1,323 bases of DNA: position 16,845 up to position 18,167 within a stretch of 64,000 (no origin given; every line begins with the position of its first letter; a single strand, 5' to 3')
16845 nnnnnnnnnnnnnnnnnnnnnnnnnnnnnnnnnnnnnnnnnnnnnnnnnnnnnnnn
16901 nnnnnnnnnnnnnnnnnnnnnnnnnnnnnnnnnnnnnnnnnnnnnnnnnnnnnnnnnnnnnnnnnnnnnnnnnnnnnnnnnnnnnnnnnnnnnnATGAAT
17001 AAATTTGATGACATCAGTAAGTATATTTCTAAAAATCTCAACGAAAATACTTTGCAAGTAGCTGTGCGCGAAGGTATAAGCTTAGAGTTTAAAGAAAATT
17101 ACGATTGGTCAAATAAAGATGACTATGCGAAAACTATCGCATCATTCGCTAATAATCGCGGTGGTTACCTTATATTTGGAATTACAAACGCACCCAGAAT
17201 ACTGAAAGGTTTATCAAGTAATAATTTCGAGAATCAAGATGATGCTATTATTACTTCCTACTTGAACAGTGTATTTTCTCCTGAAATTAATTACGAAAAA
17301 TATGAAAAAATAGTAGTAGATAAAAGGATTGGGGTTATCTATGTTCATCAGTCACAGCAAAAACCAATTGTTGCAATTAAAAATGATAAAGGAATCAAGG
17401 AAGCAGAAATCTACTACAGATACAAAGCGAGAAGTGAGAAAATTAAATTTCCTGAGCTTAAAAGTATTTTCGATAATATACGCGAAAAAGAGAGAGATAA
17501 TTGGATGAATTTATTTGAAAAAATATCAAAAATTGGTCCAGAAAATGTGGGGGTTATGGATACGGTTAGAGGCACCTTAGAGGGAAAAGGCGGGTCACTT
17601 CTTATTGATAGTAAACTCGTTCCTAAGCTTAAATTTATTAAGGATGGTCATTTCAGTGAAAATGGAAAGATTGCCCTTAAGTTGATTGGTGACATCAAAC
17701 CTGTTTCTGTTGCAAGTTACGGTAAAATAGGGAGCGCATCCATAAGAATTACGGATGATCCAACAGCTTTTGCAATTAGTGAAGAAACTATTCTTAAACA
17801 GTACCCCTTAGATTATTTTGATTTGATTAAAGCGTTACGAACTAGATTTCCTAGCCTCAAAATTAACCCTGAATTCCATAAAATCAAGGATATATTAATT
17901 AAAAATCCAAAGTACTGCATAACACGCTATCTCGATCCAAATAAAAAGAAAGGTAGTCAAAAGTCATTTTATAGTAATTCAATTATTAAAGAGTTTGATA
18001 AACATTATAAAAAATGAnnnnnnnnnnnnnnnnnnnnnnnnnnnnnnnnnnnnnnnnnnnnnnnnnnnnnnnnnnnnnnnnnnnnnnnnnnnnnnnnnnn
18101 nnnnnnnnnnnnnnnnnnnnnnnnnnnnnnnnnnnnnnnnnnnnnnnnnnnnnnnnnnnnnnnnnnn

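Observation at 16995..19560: AT-rich 2.5-kb island abutting uvrB: Schlafen-like AlbA_2 protein plus membrane-anchored Vsr/DUF2726-like endonuclease (plus coiled-coil TM protein) as a candidate novel defence module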

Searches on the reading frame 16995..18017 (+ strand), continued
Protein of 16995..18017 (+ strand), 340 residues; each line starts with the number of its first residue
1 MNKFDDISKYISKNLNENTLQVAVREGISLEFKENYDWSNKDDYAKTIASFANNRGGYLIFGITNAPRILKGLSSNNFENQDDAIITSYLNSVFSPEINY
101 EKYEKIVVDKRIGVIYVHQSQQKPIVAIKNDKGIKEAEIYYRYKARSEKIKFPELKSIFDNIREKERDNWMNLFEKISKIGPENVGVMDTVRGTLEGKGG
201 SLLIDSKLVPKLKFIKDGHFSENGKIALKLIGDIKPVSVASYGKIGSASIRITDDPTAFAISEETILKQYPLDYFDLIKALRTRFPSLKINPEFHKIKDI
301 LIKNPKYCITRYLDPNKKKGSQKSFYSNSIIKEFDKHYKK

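Call 72: search_protein_families(library=pfam, alignment_id=A5, max_evalue=0.00001)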
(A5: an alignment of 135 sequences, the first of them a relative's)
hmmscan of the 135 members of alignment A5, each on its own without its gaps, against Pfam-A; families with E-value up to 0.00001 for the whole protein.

A. member 1, L002:4225-4920:+ (231 aa): 0 families

B. families by the number of members that match (of 135 scanned): 104 families (the first 25 are shown)
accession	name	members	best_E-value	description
PF02384.22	N6_Mtase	8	2.4e-61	N-6 DNA Methylase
PF01420.25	Methylase_S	7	1.6e-50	Type I restriction modification DNA specificity domain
PF07669.17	Eco57I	7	3.1e-28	Eco57I restriction-modification methylase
PF04313.20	HSDR_N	6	3.6e-48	Type I restriction enzyme R protein N terminus (HSDR_N)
PF04851.21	ResIII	5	1.6e-20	Type III restriction enzyme, res subunit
PF01555.25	N6_N4_Mtase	4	7.9e-37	DNA methylase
PF11867.13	T1RH-like_C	3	3.8e-128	Type I restriction enzyme HindI endonuclease subunit-like, C-terminal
PF18766.7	SWI2_SNF2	3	1.4e-78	SWI2/SNF2 ATPase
PF02086.21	MethyltransfD12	3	5.2e-26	D12 class N6 adenine-specific DNA methyltransferase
PF22679.2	T1R_D3-like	3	2.4e-23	Type I restriction enzyme subunit R domain 3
PF00239.26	Resolvase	3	7e-22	Resolvase, N terminal domain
PF20473.4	MmeI_Mtase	3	1.3e-12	MmeI, DNA-methyltransferase domain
PF01715.23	IPPT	2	3.9e-60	IPP transferase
PF11074.14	DUF2779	2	2.3e-45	Domain of unknown function(DUF2779)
PF00589.27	Phage_integrase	2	2.5e-38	Phage integrase family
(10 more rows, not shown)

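Call 86: find_encoding_contigs(protein=P0002, flank=6000, max_places=3)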
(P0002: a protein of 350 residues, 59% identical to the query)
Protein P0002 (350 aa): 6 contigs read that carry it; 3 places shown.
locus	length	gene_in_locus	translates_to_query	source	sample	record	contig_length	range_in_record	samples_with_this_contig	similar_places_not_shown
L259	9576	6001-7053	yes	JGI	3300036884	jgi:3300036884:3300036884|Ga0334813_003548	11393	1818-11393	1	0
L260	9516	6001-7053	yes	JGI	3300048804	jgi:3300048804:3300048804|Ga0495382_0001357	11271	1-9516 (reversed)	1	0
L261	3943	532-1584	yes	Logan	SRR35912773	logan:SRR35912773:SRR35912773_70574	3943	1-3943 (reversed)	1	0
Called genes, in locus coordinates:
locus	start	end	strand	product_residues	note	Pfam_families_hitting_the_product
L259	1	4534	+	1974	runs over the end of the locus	PF25059:FN3_DSCAM-DSCAML_C (faint), PF00041:fn3, PF01471:PG_binding_1 (weak)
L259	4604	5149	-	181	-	-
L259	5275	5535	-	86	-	-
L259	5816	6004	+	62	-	-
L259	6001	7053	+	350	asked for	PF04326:SLFN_AlbA_2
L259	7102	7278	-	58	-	-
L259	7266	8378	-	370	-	-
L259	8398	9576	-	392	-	?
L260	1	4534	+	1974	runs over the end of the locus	PF25059:FN3_DSCAM-DSCAML_C (faint), PF00041:fn3, PF01471:PG_binding_1 (weak)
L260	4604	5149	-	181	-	-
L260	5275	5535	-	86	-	-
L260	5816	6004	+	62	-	-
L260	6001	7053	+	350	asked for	PF04326:SLFN_AlbA_2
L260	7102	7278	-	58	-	-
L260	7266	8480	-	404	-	-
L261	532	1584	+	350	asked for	PF04326:SLFN_AlbA_2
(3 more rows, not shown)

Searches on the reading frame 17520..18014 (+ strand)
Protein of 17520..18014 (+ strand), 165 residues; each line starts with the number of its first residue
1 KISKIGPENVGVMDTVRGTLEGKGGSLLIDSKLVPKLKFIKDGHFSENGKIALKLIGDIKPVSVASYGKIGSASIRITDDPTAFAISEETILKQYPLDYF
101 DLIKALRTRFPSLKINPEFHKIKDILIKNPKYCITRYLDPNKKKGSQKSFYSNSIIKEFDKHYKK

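Call 88: search_protein_representatives(protein=window:17520-18014:+)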
Query: 165 residues. Proteins with E-value up to 0.001 (for the whole library): 680; up to 1e-10: 147; up to 1e-30: 10. The best 150 are listed.
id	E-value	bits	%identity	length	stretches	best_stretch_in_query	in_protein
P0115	9.6e-54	198.1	58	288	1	1-164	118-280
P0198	7.5e-44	165.9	53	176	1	4-165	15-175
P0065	1.8e-42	161.4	53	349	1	1-165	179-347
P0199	1.7e-41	158.3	49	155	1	13-165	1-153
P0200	1.4e-40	155.3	45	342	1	3-165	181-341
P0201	3.5e-36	141.0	42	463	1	2-165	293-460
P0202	1.3e-35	139.1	44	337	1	2-164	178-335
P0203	2.0e-33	132.0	41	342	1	2-165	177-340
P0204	3.4e-32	128.0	45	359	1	2-165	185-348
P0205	5.7e-31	124.0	42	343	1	1-165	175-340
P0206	3.0e-30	121.7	44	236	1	1-163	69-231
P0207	3.5e-30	121.5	44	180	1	1-165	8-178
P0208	1.4e-29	119.5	44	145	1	23-164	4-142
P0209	2.0e-29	119.0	60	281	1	1-99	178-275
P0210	1.2e-27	113.3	55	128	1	45-165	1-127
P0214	4.2e-20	88.7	49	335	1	72-164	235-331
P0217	5.6e-18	81.8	46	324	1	71-165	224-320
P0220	1.1e-16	77.6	45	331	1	73-164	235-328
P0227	3.7e-16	75.9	39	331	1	72-165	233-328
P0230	5.5e-16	75.3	43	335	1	71-164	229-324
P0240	3.5e-15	72.7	45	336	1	70-165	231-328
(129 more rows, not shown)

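Call 91: search_solved_structures(query=A7, max_evalue=10, show_alignments=1)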
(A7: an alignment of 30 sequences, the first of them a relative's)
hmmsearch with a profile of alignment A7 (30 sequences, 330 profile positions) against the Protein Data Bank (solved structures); distinct sequences matched with E-value up to 10: 1.
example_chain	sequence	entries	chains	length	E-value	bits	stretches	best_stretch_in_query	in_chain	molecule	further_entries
9l94_c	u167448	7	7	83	0.28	13.7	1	190-246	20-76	Large ribosomal subunit protein uL23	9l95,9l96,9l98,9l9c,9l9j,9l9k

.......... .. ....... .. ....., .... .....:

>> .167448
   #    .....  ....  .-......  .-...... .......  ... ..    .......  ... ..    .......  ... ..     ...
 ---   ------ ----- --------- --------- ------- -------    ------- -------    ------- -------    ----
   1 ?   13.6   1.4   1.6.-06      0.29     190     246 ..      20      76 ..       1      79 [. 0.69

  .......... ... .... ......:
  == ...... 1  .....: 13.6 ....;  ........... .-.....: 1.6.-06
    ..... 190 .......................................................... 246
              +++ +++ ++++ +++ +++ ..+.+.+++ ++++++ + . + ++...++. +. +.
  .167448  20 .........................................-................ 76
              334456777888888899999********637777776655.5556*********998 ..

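Call 94: list_cluster_members(proteins=[P0214, P0217, P0220, P0227, P0230, P0240])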
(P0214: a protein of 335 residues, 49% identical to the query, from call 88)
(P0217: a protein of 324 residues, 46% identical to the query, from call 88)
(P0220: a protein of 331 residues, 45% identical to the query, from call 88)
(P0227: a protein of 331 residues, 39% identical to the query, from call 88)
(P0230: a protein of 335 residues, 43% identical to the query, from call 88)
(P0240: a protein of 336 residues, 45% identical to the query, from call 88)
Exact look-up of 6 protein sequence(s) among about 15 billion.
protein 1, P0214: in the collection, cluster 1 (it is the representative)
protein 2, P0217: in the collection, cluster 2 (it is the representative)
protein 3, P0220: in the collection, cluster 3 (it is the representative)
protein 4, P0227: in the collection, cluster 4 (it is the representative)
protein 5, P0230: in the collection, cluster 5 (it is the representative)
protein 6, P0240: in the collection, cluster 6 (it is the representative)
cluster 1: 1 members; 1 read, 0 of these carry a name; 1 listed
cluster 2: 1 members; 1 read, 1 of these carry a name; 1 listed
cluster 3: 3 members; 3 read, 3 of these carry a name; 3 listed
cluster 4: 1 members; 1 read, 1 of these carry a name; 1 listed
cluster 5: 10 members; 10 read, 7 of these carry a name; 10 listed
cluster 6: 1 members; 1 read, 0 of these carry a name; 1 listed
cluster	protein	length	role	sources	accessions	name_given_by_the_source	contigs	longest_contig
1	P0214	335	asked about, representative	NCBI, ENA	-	-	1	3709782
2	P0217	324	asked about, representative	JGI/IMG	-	hypothetical protein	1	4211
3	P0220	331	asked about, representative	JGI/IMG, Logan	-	hypothetical protein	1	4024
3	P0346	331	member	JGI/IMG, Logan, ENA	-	hypothetical protein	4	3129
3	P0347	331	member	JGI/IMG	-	hypothetical protein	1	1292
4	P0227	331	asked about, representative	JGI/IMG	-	hypothetical protein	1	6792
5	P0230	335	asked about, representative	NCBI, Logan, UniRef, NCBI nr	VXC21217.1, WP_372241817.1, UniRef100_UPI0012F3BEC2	DUF3644 domain-containing protein [Pseudomonas sp. 8O] | DUF3644 domain-containing protein n=1 Tax=Pseudomonas sp. 8O TaxID=2653165 ... | conserved hypothetical protein [Pseudomonas sp. 8O]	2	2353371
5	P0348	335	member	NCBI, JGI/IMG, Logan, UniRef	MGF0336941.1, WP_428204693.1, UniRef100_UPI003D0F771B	DUF3644 domain-containing protein [Ectopseudomonas toyotomiensis] | DUF3644 domain-containing protein n=1 Tax=Ectopseudomonas toyotomiensis TaxID=554344 ...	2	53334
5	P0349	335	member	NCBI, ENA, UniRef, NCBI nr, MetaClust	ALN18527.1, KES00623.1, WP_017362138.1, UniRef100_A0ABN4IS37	DUF3644 domain-containing protein [Ectopseudomonas mendocina] | DUF3644 domain-containing protein n=1 Tax=Ectopseudomonas mendocina S5.2 TaxID=1225174 ... | DUF3644 domain-containing protein [Pseudomonas mendocina]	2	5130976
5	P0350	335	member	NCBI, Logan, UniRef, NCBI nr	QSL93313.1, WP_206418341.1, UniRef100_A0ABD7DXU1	DUF3644 domain-containing protein [Ectopseudomonas toyotomiensis] | DUF3644 domain-containing protein n=1 Tax=Ectopseudomonas toyotomiensis TaxID=554344 ... | DUF3644 domain-containing protein [Pseudomonas toyotomiensis]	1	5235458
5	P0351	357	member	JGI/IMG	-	hypothetical protein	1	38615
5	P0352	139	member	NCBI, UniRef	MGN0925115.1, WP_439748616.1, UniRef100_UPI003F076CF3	DUF3644 domain-containing protein [Ectopseudomonas mendocina] | DUF3644 domain-containing protein n=1 Tax=Ectopseudomonas mendocina TaxID=300 ...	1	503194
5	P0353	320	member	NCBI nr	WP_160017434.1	DUF3644 domain-containing protein [Pseudomonas sp. 8O]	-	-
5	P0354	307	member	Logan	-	-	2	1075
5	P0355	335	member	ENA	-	-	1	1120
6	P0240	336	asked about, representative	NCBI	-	-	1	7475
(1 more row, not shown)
